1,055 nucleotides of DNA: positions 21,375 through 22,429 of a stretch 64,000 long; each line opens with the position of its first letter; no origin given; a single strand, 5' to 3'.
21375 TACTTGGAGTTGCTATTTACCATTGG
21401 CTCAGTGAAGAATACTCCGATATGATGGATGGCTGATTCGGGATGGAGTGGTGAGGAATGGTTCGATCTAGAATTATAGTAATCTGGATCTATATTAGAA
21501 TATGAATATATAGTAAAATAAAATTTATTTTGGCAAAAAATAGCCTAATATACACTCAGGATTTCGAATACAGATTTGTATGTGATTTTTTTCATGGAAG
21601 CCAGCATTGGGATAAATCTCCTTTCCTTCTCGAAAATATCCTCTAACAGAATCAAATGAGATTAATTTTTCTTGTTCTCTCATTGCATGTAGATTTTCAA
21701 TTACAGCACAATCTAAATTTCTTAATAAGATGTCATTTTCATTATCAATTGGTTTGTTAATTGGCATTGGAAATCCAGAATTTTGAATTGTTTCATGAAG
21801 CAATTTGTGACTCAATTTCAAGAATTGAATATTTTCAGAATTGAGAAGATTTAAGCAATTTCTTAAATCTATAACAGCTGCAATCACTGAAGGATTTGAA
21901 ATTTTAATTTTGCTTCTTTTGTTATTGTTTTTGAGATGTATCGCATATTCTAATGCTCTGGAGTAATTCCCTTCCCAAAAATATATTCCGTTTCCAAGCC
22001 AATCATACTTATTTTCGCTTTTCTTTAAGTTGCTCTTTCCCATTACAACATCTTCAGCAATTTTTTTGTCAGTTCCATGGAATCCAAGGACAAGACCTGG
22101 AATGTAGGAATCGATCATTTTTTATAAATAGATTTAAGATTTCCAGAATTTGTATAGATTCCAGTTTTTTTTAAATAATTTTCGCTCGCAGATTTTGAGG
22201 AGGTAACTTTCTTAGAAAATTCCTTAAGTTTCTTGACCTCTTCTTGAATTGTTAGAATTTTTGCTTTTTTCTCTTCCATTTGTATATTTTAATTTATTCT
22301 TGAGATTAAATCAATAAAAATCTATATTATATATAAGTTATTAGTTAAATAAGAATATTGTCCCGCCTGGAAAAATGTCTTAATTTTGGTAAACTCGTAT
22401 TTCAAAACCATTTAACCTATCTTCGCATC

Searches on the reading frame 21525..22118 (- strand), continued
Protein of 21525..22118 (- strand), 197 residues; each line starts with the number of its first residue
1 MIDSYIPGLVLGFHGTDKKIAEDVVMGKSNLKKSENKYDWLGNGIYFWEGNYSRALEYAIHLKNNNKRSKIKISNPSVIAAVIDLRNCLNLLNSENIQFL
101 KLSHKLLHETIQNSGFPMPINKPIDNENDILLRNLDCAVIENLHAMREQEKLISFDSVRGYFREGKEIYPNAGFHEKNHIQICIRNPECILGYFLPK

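Call 40: search_dna_similar(query=window:21525-22118:-, collection=plasmids, mode=protein, max_evalue=0.01, max_rows=25)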
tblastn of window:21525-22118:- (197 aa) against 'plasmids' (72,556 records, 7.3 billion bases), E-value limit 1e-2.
Records with a match: 70; places in all: 70; records where one place covers at least 80% of the query: 66.
Best place of each record, by identity: <60% 70.
By first word of the organism name: Pseudomonas 17; Rhizobium 9; Komagataeibacter 7; Sinorhizobium 6; Comamonas 4; Ralstonia 3; Achromobacter 3; Acidithiobacillus 3; Agrobacterium 2; Acinetobacter 2; and 12 more.
By predicted mobility (MOB-suite, as given by PLSDB): conjugative 35; non-mobilizable 24; mobilizable 11.
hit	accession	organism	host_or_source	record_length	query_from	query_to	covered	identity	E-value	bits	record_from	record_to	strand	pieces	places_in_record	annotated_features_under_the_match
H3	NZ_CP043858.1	Aliarcobacter cibarius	cell culture,Poultry carcass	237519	7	194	95%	48.1%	1e-41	155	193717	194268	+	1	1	hypothetical protein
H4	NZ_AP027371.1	Hydrogenimonas cancrithermarum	-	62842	4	197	98%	46.2%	9e-46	167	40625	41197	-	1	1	hypothetical protein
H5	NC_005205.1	Pseudomonas syringae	-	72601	6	197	97%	45.1%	9e-43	159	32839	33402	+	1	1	hypothetical protein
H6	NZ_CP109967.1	Catenovulum adriaticum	algae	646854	7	197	97%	45.3%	2e-42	158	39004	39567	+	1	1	hypothetical protein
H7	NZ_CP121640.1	Rhizobium leguminosarum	Trifolium ambiguum,cell culture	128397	2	197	99%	43.9%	5e-48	174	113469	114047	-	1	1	hypothetical protein (x2)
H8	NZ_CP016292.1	Rhizobium leguminosarum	Vavilovia formosa,cell culture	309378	2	197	99%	43.9%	2e-47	172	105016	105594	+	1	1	hypothetical protein (x2)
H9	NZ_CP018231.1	Rhizobium leguminosarum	Vavilovia formosa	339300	2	197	99%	43.9%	2e-47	172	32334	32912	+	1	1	hypothetical protein (x2)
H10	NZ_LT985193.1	Pseudomonas syringae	-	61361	6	197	97%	44.6%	4e-43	160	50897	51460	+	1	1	hypothetical protein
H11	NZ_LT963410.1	Pseudomonas syringae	-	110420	6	197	97%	44.6%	4e-43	160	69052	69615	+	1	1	hypothetical protein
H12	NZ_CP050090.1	Rhizobium leguminosarum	Trifolium pratense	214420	2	197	99%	43.4%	3e-48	175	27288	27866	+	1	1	hypothetical protein (x2)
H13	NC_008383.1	Rhizobium johnstonii 3841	-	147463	2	197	99%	43.4%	3e-48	174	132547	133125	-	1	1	hypothetical protein (x2)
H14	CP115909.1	Agrobacterium tumefaciens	Russian Sage,cell culture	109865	2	197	99%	43.4%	5e-48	174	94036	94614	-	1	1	hypothetical protein (x2)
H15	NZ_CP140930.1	Sinorhizobium medicae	Medicago lupulina,whole organism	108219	2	197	99%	43.4%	1e-47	173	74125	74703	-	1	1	hypothetical protein (x2)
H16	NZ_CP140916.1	Sinorhizobium medicae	Medicago lupulina,whole organism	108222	2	197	99%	43.4%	1e-47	173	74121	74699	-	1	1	hypothetical protein (x2)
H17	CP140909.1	Sinorhizobium medicae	Medicago lupulina,whole organism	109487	2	197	99%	43.4%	1e-47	173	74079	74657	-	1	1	hypothetical protein (x2)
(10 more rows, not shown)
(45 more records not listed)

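Call 41: get_annotated_region(hit=H13, flank=4000)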
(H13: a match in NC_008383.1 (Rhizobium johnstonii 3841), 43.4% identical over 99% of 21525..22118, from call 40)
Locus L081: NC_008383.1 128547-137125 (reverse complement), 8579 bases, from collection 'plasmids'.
description: Rhizobium johnstonii 3841 plasmid pRL8, complete sequence
organism: Rhizobium johnstonii 3841 (NCBI taxid 216596)
taxonomy: Bacteria; Pseudomonadota; Alphaproteobacteria; Hyphomicrobiales; Rhizobiaceae; Rhizobium; Rhizobium johnstonii; Rhizobium johnstonii 3841
host: -; source: -; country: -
typing (MOB-suite, as given by PLSDB): conjugative; replicon rep_cluster_577; relaxase MOBQ; mating-pair formation MPF_T
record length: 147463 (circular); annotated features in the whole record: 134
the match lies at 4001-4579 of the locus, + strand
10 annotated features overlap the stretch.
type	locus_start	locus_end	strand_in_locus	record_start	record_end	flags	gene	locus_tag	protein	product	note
CDS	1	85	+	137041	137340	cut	-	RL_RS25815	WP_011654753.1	transcriptional repressor TraM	-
CDS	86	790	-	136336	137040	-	-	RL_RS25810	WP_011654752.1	autoinducer binding domain-containing protein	-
CDS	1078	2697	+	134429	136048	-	-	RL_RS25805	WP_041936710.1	hypothetical protein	-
CDS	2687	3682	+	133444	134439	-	-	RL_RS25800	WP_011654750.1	alpha/beta hydrolase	-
CDS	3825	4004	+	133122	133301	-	-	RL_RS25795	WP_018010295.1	hypothetical protein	-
CDS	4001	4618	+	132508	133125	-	-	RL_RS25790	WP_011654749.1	hypothetical protein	-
CDS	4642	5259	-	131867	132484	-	-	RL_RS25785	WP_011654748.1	TraH family protein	GO:0000160 - phosphorelay signal transduction system [Evidence IEA]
CDS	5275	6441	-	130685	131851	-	-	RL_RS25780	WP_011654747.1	conjugal transfer protein TraB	-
CDS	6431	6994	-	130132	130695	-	traF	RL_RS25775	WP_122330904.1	conjugative transfer signal peptidase TraF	-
CDS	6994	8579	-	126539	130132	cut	traA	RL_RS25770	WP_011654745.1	Ti-type conjugative transfer relaxase TraA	-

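Call 42: get_annotated_region(hit=H5, flank=4000)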
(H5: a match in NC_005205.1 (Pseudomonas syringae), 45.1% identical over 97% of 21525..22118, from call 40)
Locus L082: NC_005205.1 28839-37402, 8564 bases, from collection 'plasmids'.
description: Pseudomonas syringae pv. syringae plasmid pPSR1, complete sequence
organism: Pseudomonas syringae (NCBI taxid 321)
taxonomy: Bacteria; Pseudomonadota; Gammaproteobacteria; Pseudomonadales; Pseudomonadaceae; Pseudomonas; Pseudomonas syringae
host: -; source: -; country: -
typing (MOB-suite, as given by PLSDB): conjugative; replicon rep_cluster_283; relaxase MOBP; mating-pair formation MPF_T
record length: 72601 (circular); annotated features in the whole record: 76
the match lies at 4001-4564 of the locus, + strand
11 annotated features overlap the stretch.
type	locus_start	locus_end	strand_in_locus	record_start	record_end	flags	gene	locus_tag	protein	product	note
CDS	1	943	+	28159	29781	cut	-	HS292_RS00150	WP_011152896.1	methyl-accepting chemotaxis protein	GO:0006935 - chemotaxis [Evidence IEA]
CDS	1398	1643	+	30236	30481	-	tnpB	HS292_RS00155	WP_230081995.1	IS66 family insertion sequence element accessory protein TnpB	-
CDS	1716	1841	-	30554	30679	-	-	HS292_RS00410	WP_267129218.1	hypothetical protein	-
CDS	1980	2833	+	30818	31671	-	-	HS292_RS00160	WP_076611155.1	IS5-like element ISPs1 family transposase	GO:0006313 - DNA transposition [Evidence IEA]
CDS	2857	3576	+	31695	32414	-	-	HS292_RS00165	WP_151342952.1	FRG domain-containing protein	-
CDS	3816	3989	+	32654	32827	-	-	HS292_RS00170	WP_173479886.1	hypothetical protein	-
CDS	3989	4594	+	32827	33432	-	-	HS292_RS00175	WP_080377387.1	hypothetical protein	-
CDS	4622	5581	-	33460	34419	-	-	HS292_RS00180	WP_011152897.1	tyrosine-type recombinase/integrase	GO:0015074 - DNA integration [Evidence IEA]; GO:0006310 - DNA recombination [Evidence IEA]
CDS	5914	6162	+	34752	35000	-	-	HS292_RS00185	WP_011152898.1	type II toxin-antitoxin system prevent-host-death family antitoxin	GO:0008219 - cell death [Evidence IEA]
CDS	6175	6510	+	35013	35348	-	-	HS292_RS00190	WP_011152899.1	type II toxin-antitoxin system RelE/ParE family toxin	GO:0030541 - plasmid partitioning [Evidence IEA]; GO:0051290 - protein heterotetramerization [Evidence IEA]; GO:0009432 ...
CDS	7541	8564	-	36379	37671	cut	-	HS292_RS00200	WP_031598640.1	M20 family metallopeptidase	-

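Call 75: find_encoding_contigs(protein=window:21525-22118:-, flank=8000, max_places=8)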
Protein window:21525-22118:- (197 aa): 8 contigs read that carry it; 7 places shown.
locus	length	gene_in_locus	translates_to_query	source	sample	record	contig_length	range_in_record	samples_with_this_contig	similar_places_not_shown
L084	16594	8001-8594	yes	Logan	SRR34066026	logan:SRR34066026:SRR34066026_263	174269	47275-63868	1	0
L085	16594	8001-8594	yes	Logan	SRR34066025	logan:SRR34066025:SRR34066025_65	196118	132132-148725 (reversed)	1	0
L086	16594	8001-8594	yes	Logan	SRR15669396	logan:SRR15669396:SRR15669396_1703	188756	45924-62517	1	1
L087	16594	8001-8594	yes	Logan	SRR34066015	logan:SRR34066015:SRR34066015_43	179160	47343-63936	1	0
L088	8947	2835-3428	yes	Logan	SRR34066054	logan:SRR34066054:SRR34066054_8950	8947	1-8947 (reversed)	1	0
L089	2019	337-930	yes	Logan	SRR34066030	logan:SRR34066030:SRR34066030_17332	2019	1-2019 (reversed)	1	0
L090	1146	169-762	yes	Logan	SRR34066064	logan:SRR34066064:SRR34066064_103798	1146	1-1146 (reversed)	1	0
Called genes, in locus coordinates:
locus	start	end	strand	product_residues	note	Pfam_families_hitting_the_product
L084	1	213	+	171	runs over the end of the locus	PF20221:DUF6580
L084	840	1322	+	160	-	-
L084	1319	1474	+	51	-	-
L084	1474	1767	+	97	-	-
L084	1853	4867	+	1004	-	PF04313:HSDR_N (weak), PF02384:N6_Mtase, PF20473:MmeI_Mtase, PF07669:Eco57I, PF02384:N6_Mtase (weak), PF12950:TaqI_C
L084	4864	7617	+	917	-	PF02463:SMC_N (faint)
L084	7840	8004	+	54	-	-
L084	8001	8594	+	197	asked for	-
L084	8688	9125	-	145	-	PF20398:DUF6691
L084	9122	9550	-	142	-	PF04143:Sulf_transp (weak)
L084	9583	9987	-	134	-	PF13279:4HBT_2, PF03061:4HBT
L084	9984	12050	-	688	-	PF07696:7TMR-DISMED2, PF07695:7TMR-DISM_7TM, PF07228:SpoIIE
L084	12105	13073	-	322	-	PF14397:ATPgrasp_ST, PF02655:ATP-grasp_3 (faint), PF08443:RimK (faint), PF14398:ATPgrasp_YheCD (faint)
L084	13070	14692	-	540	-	PF01841:Transglut_core, PF14402:7TM_transglut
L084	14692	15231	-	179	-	PF05618:RimB-like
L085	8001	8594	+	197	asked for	-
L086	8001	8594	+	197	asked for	-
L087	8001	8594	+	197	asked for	-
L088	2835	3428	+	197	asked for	-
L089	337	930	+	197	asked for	-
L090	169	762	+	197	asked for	-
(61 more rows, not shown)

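Call 77: list_cluster_members(proteins=[P0070, P0009, P0297])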
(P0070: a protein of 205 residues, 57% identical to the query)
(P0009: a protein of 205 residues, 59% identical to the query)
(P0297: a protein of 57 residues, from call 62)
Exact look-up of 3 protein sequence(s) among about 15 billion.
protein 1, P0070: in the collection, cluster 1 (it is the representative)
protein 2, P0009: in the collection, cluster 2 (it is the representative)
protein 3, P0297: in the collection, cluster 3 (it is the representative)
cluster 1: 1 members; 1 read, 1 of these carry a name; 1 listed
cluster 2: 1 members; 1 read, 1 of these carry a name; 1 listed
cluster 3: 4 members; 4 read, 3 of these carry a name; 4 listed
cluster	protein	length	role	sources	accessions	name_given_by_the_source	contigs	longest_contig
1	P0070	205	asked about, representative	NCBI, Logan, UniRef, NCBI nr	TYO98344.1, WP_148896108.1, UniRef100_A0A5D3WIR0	hypothetical protein EDC39_107145 [Geothermobacter ehrlichii] | DUF3990 domain-containing protein n=1 Tax=Geothermobacter ehrlichii TaxID=213224 ... | hypothetical protein [Geothermobacter ehrlichii]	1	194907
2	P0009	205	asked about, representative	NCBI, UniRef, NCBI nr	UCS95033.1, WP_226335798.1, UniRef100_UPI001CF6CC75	hypothetical protein KZP23_08495 [Echinicola marina] | hypothetical protein n=1 Tax=Echinicola marina TaxID=2859768 RepID=UPI001CF6CC75 | hypothetical protein [Echinicola marina]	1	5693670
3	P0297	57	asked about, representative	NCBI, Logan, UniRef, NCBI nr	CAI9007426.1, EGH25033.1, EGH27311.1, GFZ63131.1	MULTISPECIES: hypothetical protein [Pseudomonas syringae group] | Uncharacterized protein n=19 Tax=Pseudomonas syringae group TaxID=136849 ...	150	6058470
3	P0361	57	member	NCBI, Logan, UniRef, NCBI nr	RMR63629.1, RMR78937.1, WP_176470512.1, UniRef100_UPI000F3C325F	hypothetical protein [Pseudomonas savastanoi] | hypothetical protein n=1 Tax=Pseudomonas savastanoi TaxID=29438 RepID=UPI000F3C325F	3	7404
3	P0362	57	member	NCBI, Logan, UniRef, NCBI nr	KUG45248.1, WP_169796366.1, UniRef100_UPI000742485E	hypothetical protein [Pseudomonas savastanoi] | hypothetical protein n=1 Tax=Pseudomonas savastanoi TaxID=29438 RepID=UPI000742485E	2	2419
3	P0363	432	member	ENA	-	-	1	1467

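Call 87: search_protein_representatives(alignment_id=A1)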
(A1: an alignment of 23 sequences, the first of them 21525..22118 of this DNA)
Query: 23 sequences, 205 profile positions. Proteins with E-value up to 0.001 (for the whole library): 3344; up to 1e-10: 2179; up to 1e-30: 511. The best 150 are listed.
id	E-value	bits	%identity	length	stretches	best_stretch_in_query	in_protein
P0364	5.7e-85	300.2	-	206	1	1-204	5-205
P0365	8.9e-84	296.3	-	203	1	1-203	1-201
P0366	5.5e-82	290.4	-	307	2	1-154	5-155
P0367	7.0e-82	290.1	-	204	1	1-203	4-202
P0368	5.3e-81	287.2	-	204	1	1-204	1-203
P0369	6.2e-80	283.7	-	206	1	1-203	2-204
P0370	5.7e-78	277.3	-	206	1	1-203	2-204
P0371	5.9e-77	274.0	-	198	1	1-204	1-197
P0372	7.0e-77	273.8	-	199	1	1-198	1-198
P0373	9.4e-77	273.4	-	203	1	1-197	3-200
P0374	2.6e-76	271.9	-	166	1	40-203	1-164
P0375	1.2e-75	269.7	-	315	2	1-149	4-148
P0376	4.6e-73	261.3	-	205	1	1-204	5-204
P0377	2.4e-71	255.7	-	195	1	1-198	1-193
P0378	3.2e-71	255.3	-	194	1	1-195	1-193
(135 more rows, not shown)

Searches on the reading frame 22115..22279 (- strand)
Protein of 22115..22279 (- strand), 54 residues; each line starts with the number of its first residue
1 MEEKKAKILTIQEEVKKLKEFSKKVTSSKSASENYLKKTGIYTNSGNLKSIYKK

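Call 3: search_protein_families(library=pfam, proteins=[window:22115-22279:-], max_evalue=1)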
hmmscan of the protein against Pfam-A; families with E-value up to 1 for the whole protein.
window:22115-22279:- (54 aa): 3 families
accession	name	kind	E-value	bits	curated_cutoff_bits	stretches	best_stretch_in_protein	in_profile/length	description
PF18904.5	DUF5660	-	0.025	15.2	24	1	2-42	4-46/109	Domain of unknown function (DUF5660)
PF11427.14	HTH_Tnp_Tc3_1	-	0.05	13.9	21.1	1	5-42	10-47/50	Tc3 transposase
PF19276.4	HD_assoc_2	-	0.15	11.9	23.1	1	1-51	155-203/222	HD associated region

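Call 4: search_protein_families(library=ncbifam, proteins=[window:22115-22279:-], max_evalue=1)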
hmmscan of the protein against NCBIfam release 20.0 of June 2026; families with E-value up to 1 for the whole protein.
window:22115-22279:- (54 aa): 0 families

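Call 5: search_protein_families(library=padloc, proteins=[window:22115-22279:-], max_evalue=1)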
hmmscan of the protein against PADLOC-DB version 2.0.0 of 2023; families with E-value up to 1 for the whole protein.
window:22115-22279:- (54 aa): 0 families

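Call 8: search_protein_families(library=phrogs, proteins=[window:22115-22279:-], max_evalue=1)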
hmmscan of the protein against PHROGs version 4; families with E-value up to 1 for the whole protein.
window:22115-22279:- (54 aa): 1 family
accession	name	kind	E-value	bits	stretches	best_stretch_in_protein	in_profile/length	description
phrog_34954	-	unknown function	0.24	12.8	1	21-43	39-61/78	-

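Call 61: search_protein_families(library=pfam, alignment_id=A4, max_evalue=0.1)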
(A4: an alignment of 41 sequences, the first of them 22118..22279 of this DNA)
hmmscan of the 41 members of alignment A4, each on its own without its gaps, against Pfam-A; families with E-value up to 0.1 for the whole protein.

A. member 1, window:22118-22279:- (54 aa): 2 families
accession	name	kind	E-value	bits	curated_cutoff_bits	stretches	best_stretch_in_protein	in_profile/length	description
PF18904.5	DUF5660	-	0.025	15.2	24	1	2-42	4-46/109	Domain of unknown function (DUF5660)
PF11427.14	HTH_Tnp_Tc3_1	-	0.05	13.9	21.1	1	5-42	10-47/50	Tc3 transposase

B. families by the number of members that match (of 41 scanned): 19 families
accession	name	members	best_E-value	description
PF24406.1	nSTAND_NTPase4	4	0.0037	Novel STAND NTPase 4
PF11725.13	AvrE_T3Es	2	0.026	AvrE-family Type-III effector proteins (T3Es)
PF19434.4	OPA1_C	1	0.0064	Dynamin-like GTPase OPA1 C-terminal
PF23058.1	RBD_ZCCHC3_2nd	1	0.011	ZCCHC3, second RNA-binding domain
PF08280.17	HTH_Mga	1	0.018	M protein trans-acting positive regulator (MGA) HTH domain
PF23107.1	Zf-C2H2_ZNF451_C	1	0.024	Two consecutive Zinc fingers C2H2 type, ZNF451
PF18904.5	DUF5660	1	0.025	Domain of unknown function (DUF5660)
PF23161.1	HTH_RNase_II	1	0.028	Double HTH domain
PF04408.29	HA2_N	1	0.045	Helicase associated domain (HA2), winged-helix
PF11427.14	HTH_Tnp_Tc3_1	1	0.05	Tc3 transposase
PF18213.6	SUB1_ProdP9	1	0.052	SUB1 protease Prodomain ProdP9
PF24293.1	TPR_Edg1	1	0.057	Edg1, TPR repeats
PF10562.14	CaM_bdg_C0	1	0.057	Calmodulin-binding domain C0 of NMDA receptor NR1 subunit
PF21097.3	SR_plectin_7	1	0.058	Spectrin repeat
PF21981.2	RecX_HTH3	1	0.058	RecX, third three-helix domain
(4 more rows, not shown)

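Call 62: find_homologous_proteins(query=A4, max_evalue=0.001)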
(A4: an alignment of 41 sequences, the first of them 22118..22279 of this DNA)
Query A4 (41 sequences) (54 aa, profile of the alignment): 130 proteins with E <= 0.001 among 579 candidates; the best 120 are listed.
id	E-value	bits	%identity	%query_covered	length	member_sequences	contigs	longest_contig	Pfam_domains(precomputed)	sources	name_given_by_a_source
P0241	4.9e-15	73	39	67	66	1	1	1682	-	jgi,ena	-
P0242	5.6e-14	70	33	67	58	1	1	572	-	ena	-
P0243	1.2e-13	68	44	80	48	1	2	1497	-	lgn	-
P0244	7.5e-13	66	-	-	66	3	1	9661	-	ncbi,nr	ncbi:hypothetical protein AGMMS49965_19150 [Bacteroidia bacterium]|nr:hypothetical protein AGMMS4996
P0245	1.7e-12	65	100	100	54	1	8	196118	-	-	-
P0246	3.3e-12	64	-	-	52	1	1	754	-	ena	-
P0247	6.3e-12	63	-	-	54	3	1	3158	-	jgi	-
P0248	1.3e-11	62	29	78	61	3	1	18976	-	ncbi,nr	ncbi:hypothetical protein AGMMS49982_14200 [Bacteroidia bacterium]|nr:hypothetical protein AGMMS4998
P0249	1.5e-10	59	-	-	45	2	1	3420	-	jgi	jgi:hypothetical protein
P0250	5.6e-10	57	31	76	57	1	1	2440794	-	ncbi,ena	-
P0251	6.3e-10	57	-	-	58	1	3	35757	-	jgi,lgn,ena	jgi:hypothetical protein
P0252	1.2e-9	56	-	-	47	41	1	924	-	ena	-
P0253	1.3e-9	56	-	-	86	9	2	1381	-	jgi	jgi:hypothetical protein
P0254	1.6e-9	55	31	89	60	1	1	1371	-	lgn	-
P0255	1.8e-9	55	-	-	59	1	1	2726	-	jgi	jgi:hypothetical protein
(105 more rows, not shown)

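Call 84: predict_structure(alignment_id=A6)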
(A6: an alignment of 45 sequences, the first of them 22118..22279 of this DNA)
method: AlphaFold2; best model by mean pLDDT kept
length: 54 residues; sequences in the alignment: 45
mean_pLDDT: 89.0   pTM: 0.56
mean pLDDT of the five models: 89.0, 88.6, 86.9, 86.1, 85.3
residues with pLDDT >= 90: 39; 70-90: 14; 50-70: 1; < 50: 0
segments of 3 or more residues with pLDDT < 50: none
pLDDT, mean of each block of 10 residues (from residue 1): 76 93 91 93 92 87
secondary structure, 60 per line:
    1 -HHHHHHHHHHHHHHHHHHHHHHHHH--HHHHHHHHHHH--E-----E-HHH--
elements in order: H2-26 H29-39

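Call 86: fold_search(model_id=the predicted structure, library=pdb)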
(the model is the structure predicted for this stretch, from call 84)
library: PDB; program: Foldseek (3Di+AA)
matches with E <= 10: 18; with E <= 0.001: 0
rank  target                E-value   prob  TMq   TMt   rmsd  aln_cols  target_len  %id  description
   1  4w4j_A                3.3e+00  0.30  0.38  0.08   1.0        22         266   18  Crystal structure of EspG3 from the ESX-3 type VII secretion system of M. smegmatis (released 2014-10-01)
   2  4rcl_A                5.3e+00  0.16  0.36  0.08   0.9        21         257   19  Structure of EspG3 chaperone from the type VII (ESX-3) secretion system, space group P43212 (released 2015-09-16)
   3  4xi1_C                5.3e+00  0.08  0.24  0.18   7.1        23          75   35  Crystal structure of U-box 2 of LubX / LegU2 / Lpp2887 from Legionella pneumophila str. Paris, wild-type (released 2015-01-21)
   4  8h53_C                6.7e+00  0.06  0.26  0.04   7.3        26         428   15  Human asparaginyl-tRNA synthetase in complex with asparagine-AMP (released 2023-10-25)
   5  4xi1_B                7.2e+00  0.05  0.22  0.16   6.9        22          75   36  Crystal structure of U-box 2 of LubX / LegU2 / Lpp2887 from Legionella pneumophila str. Paris, wild-type (released 2015-01-21)
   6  4v9e_AA               8.4e+00  0.12  0.40  0.09   0.9        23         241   22  Crystal Structure of Rift Valley Fever Virus Nucleocapsid Protein Hexamer Bound to Single-stranded RNA. (released 2014-07-09)
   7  8tc7_A                8.4e+00  0.05  0.26  0.04   7.2        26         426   15  Human asparaginyl-tRNA synthetase, apo form (released 2024-02-07)
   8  5t87_G                9.1e+00  0.07  0.34  0.26   3.2        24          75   29  Crystal structure of CDI complex from Cupriavidus taiwanensis LMG 19424 (released 2017-09-13)
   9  5xix_A                9.1e+00  0.04  0.27  0.04   7.0        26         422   15  The canonical domain of human asparaginyl-tRNA synthetase (released 2018-05-02)
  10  8h53_A                9.1e+00  0.04  0.26  0.04   7.2        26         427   15  Human asparaginyl-tRNA synthetase in complex with asparagine-AMP (released 2023-10-25)
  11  4w4j_B                9.9e+00  0.13  0.37  0.08   0.8        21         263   19  Crystal structure of EspG3 from the ESX-3 type VII secretion system of M. smegmatis (released 2014-10-01)
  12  3lyf_C                9.9e+00  0.06  0.28  0.07   1.2        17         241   24  Crystal Structure of the Rift Valley Fever Virus Nucleocapsid Protein (released 2010-06-30)
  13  7s7b_A                9.9e+00  0.06  0.42  0.03   8.5        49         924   22  Human Nuclear exosome targeting (NEXT) complex homodimer bound to RNA (substrate 1) (released 2022-06-15)
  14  3uai_A                9.9e+00  0.05  0.31  0.06   3.0        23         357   13  Structure of the Shq1-Cbf5-Nop10-Gar1 complex from Saccharomyces cerevisiae (released 2011-12-14)
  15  8tc9_A                9.9e+00  0.04  0.26  0.04   7.2        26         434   15  Human asparaginyl-tRNA synthetase bound to OSM-S-106 (released 2024-02-07)
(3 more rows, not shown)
